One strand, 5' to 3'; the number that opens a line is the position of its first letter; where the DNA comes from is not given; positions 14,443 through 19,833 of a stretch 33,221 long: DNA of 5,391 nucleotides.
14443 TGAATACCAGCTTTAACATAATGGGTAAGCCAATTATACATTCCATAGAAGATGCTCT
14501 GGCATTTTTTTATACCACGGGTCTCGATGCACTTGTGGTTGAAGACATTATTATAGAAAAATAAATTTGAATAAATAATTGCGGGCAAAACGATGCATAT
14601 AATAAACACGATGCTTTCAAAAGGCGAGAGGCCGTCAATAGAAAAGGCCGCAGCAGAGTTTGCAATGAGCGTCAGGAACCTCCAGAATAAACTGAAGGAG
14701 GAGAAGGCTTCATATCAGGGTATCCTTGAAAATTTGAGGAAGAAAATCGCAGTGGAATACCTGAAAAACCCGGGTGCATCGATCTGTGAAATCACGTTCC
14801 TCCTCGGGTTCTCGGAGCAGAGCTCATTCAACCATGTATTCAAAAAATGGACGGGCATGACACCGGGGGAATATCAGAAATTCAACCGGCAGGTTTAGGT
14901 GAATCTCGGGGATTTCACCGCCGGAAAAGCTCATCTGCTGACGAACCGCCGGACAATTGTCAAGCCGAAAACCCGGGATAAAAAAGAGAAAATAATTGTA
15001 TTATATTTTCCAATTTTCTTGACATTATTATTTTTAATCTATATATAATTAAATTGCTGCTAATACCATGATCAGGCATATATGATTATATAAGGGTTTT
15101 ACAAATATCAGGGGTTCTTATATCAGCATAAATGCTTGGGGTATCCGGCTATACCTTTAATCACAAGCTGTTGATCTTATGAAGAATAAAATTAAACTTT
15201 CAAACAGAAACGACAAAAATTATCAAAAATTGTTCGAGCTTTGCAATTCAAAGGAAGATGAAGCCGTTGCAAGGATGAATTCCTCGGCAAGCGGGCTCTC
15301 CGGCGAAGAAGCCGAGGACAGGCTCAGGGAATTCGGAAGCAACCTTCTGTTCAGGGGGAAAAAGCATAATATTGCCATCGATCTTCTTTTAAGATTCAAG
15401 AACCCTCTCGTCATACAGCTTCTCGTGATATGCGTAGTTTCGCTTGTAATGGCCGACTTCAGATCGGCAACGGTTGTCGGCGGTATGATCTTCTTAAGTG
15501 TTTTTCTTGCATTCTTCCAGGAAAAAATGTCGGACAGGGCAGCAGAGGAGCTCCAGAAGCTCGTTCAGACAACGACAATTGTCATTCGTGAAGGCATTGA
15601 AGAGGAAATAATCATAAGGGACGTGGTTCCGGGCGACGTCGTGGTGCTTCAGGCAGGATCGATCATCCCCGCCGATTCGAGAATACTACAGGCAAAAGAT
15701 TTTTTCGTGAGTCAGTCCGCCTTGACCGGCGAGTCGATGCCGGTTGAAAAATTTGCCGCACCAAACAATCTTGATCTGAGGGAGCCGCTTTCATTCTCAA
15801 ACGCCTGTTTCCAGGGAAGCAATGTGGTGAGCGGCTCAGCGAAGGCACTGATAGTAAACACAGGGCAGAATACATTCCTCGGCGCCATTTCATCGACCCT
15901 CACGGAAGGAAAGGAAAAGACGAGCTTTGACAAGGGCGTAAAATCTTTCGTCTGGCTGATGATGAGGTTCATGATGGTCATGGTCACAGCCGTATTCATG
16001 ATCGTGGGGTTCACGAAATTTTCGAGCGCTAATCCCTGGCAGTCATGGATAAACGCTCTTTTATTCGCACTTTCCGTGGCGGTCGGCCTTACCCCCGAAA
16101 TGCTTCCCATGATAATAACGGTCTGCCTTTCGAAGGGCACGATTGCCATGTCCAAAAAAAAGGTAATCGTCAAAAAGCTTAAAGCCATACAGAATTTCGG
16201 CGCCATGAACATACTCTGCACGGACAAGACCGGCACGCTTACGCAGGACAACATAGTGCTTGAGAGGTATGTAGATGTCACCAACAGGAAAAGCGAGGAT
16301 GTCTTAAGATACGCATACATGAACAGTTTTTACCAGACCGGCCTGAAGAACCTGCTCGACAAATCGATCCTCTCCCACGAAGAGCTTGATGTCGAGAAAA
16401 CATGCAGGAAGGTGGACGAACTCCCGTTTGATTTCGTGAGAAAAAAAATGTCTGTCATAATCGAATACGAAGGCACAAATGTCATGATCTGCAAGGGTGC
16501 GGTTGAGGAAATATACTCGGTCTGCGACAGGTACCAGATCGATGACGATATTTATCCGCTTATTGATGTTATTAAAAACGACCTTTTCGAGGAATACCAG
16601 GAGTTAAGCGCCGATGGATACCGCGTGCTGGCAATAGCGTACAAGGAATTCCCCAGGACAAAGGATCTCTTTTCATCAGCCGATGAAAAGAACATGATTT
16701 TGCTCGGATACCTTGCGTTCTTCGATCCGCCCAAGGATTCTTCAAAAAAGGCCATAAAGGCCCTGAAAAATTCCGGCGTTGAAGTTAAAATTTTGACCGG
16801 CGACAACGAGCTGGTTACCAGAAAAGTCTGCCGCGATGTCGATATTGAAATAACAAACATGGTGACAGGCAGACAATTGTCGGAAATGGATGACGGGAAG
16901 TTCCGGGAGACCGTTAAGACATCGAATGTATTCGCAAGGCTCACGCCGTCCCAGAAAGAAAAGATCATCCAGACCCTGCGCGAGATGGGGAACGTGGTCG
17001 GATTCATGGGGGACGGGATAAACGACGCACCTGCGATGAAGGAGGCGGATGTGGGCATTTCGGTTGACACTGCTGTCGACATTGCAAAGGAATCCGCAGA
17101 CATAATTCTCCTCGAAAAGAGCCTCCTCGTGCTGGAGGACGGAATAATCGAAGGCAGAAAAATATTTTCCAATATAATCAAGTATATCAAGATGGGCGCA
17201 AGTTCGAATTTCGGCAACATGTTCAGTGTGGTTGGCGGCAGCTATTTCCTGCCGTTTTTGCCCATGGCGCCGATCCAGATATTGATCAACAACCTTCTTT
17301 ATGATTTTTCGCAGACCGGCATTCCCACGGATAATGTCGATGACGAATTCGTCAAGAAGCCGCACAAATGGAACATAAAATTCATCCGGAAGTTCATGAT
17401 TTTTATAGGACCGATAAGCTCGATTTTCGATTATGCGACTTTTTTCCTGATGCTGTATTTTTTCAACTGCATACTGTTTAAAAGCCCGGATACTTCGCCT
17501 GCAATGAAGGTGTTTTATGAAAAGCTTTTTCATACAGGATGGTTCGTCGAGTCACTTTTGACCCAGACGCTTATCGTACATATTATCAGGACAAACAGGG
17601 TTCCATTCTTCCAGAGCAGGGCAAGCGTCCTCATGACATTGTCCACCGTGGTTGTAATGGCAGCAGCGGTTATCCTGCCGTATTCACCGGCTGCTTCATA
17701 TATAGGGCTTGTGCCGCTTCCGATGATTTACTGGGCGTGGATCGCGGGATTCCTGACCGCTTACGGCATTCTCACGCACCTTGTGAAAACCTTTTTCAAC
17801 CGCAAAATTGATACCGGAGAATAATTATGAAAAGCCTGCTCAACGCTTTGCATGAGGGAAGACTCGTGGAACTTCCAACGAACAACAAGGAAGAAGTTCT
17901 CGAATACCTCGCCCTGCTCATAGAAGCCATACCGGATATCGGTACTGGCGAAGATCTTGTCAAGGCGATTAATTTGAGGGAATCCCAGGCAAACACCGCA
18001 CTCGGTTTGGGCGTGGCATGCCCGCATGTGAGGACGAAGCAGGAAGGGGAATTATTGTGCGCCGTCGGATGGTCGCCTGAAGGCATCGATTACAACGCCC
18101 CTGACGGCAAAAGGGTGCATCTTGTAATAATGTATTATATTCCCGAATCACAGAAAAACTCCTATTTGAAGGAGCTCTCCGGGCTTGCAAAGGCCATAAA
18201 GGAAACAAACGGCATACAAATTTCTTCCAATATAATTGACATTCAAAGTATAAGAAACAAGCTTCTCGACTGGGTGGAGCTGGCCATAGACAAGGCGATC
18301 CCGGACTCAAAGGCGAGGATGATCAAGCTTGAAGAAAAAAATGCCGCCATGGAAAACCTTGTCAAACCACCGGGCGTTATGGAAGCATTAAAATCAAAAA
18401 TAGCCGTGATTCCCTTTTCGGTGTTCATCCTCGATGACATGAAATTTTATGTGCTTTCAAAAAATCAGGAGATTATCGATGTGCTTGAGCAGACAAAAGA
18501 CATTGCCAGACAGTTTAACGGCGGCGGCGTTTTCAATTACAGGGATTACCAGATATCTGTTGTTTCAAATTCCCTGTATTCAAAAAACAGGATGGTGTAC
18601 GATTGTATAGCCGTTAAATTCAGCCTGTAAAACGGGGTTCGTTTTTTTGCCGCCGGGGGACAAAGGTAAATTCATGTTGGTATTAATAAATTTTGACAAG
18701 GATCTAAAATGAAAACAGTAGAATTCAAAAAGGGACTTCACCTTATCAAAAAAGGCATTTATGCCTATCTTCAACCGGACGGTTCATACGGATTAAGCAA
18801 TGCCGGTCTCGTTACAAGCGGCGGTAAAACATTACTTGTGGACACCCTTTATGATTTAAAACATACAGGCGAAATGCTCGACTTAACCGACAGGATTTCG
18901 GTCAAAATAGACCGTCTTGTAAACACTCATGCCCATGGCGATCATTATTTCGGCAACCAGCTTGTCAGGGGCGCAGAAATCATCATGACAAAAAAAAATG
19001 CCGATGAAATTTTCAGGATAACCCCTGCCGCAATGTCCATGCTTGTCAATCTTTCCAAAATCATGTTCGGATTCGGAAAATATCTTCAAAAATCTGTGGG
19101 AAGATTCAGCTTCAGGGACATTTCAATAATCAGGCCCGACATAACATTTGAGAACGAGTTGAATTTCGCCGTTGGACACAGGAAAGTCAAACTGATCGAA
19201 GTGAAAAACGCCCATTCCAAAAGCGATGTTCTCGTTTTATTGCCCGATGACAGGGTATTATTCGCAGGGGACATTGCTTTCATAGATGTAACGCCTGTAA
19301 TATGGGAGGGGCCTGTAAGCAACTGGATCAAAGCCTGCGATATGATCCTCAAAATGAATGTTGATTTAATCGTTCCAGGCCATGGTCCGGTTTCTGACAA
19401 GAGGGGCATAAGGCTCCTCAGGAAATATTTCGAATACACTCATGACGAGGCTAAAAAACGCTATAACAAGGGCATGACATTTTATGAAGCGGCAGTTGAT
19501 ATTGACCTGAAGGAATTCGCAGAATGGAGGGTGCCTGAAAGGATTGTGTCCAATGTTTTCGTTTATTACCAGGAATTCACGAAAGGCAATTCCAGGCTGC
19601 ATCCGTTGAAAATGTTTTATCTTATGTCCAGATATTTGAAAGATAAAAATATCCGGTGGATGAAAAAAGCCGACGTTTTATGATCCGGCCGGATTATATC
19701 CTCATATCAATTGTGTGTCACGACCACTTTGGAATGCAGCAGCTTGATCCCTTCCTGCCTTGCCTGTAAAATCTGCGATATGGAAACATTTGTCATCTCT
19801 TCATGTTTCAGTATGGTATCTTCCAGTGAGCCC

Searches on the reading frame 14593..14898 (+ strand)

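Call 3: search_protein_families(library=pfam, proteins=[window:14593-14898:+], max_evalue=0.01)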
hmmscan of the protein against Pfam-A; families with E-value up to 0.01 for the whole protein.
window:14593-14898:+ (101 aa): 3 families
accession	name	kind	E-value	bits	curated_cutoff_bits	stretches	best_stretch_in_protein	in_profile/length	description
PF12833.13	HTH_18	-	9.7e-18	64.7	33.6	1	20-96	2-79/80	Helix-turn-helix domain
PF00165.29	HTH_AraC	-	2.6e-08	34.2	26.6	1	67-95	14-41/42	Bacterial regulatory helix-turn-helix proteins, AraC family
PF09312.16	SurA_N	-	0.0016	19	30.8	1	15-57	75-117/118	SurA N-terminal domain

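Call 4: search_protein_families(library=ncbifam, proteins=[window:14593-14898:+], max_evalue=0.01)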
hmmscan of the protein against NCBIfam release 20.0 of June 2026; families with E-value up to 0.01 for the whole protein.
window:14593-14898:+ (101 aa): 25 families
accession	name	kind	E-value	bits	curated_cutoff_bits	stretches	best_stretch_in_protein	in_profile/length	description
NF050186.1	TransRegGliRPseudo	equivalog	5.1e-25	88.5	570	1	7-97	247-336/338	AraC family transcriptional regulator GliR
NF049968.1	QhpR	equivalog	2.6e-23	82.6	250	1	12-94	201-283/284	AraC-like transcriptional regulator QhpR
NF053784.1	TranRegCyprAlk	equivalog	5.1e-15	55.7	500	1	15-96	254-335/336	transcriptional regulator CypR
NF007432.1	PRK09978.1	equivalog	9e-13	48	500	1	14-96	159-241/274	DNA-binding transcriptional regulator GadX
NF007243.0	PRK09685.1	equivalog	1.9e-10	40.6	199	1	14-96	216-300/303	transcriptional regulator FeaR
TIGR04094.1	adjacent_YSIRK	equivalog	1.5e-09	37.3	200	1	16-95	304-383/383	YSIRK-targeted surface antigen transcriptional regulator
NF011733.0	PRK15186.1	equivalog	3.1e-09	36.6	403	1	17-97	201-281/291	AraC family transcriptional regulator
NF006902.0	PRK09393.1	equivalog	1.4e-07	31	425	1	12-96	235-320/327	transcriptional regulator FtrA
NF040475.1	chlor_reg_RclR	equivalog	2.2e-07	30.5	400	1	3-97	182-278/284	reactive chlorine-specific transcriptional regulator RclR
NF010028.0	PRK13503.1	equivalog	4e-07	29.7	288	1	17-94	191-269/278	HTH-type transcriptional activator RhaS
NF047788.1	TransRegPocR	equivalog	2.6e-06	26.9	500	1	34-98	226-291/296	transcriptional regulator PocR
NF007860.0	PRK10572.1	equivalog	5.7e-06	25.4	208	1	13-99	199-286/292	arabinose operon transcriptional regulator AraC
NF011618.0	PRK15044.1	equivalog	9.4e-06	25.2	423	1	15-94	210-289/295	invasion transcriptional regulator HilC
NF047455.1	TF_Staph_AryK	equivalog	1.1e-05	23.9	850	1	17-97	177-258/759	transcriptional regulator AryK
NF007633.0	PRK10296.1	equivalog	1.5e-05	24.7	264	1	43-96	220-273/280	transcriptional regulator ChbR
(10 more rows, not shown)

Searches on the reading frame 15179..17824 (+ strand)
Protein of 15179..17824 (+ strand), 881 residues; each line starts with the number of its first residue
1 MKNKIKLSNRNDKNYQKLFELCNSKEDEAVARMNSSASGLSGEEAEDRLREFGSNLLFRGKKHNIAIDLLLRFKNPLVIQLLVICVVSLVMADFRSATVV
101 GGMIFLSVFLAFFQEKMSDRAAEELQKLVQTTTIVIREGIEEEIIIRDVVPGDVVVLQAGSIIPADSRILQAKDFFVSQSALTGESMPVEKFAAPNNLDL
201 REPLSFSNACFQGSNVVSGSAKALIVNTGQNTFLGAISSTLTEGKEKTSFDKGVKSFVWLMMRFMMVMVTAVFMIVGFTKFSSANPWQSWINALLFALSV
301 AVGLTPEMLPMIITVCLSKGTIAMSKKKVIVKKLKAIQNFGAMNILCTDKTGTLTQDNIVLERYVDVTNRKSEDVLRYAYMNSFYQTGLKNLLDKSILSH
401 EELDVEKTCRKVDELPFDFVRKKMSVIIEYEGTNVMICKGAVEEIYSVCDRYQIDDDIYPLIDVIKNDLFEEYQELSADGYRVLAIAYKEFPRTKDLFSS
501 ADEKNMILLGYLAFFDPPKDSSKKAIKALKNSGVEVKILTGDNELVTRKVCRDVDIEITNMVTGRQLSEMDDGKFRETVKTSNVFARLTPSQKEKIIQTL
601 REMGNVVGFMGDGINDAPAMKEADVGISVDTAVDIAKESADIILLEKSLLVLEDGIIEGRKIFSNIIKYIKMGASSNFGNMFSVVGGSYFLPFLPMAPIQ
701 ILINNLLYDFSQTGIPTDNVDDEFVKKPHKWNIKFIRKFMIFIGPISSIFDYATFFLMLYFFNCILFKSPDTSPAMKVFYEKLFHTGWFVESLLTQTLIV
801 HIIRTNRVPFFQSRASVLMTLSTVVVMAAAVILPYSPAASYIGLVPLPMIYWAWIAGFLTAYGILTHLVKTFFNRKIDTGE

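Call 6: search_protein_families(library=pfam, proteins=[window:15179-17824:+], max_evalue=0.001)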
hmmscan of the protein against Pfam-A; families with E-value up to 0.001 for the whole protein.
window:15179-17824:+ (881 aa): 6 families
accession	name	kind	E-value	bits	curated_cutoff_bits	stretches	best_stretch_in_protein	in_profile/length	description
PF00122.25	E1-E2_ATPase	-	4e-41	141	28.1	1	128-327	2-181/181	E1-E2 ATPase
PF00689.26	Cation_ATPase_C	-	7.2e-21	75.2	27.3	1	693-872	1-175/175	Cation transporting ATPase, C-terminus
PF00702.32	Hydrolase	-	2.6e-14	54.5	26.4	1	345-624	3-191/191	haloacid dehalogenase-like hydrolase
PF00690.31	Cation_ATPase_N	-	7.3e-11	42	20.4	1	27-88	7-69/69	Cation transporter/ATPase, N-terminus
PF13246.12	Cation_ATPase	-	2.8e-09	37.3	21.7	1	372-451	11-90/91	Cation transport ATPase (P-type)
PF08282.18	Hydrolase_3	-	9.2e-05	22.7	20.9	0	606-644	205-243/255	haloacid dehalogenase-like hydrolase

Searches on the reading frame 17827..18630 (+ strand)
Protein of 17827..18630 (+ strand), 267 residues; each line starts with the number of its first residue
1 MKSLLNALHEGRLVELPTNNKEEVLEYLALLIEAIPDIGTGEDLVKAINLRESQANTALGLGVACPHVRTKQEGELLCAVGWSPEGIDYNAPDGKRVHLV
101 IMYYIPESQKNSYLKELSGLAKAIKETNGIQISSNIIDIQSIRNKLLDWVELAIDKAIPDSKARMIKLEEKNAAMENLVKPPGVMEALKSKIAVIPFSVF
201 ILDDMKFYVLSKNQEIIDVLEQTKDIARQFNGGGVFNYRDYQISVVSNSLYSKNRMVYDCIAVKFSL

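Call 6: search_protein_families(library=pfam, proteins=[window:17827-18630:+], max_evalue=0.001)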
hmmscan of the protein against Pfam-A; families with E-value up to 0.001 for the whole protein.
window:17827-18630:+ (267 aa): 1 family
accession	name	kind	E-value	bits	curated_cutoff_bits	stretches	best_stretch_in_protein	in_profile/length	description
PF00359.27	PTS_EIIA_2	-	7.6e-19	68.5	27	1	18-132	14-127/144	Phosphoenolpyruvate-dependent sugar phosphotransferase system, EIIA 2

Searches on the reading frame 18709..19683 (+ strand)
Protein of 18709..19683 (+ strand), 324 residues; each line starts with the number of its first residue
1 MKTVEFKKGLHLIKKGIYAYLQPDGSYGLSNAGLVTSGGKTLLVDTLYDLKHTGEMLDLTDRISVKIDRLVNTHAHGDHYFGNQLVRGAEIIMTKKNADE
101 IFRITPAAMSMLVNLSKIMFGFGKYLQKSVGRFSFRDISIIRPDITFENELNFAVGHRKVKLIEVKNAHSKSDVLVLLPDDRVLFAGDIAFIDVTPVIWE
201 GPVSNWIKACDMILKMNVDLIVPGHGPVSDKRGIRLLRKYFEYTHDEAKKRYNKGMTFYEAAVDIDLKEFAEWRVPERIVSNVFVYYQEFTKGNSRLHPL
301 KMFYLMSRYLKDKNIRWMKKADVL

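Call 6: search_protein_families(library=pfam, proteins=[window:18709-19683:+], max_evalue=0.001)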
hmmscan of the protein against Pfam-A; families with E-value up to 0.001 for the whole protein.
window:18709-19683:+ (324 aa): 1 family
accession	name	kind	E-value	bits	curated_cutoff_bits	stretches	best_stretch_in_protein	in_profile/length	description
PF00753.33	Lactamase_B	-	2.6e-25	90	22.7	1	28-225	4-196/196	Metallo-beta-lactamase superfamily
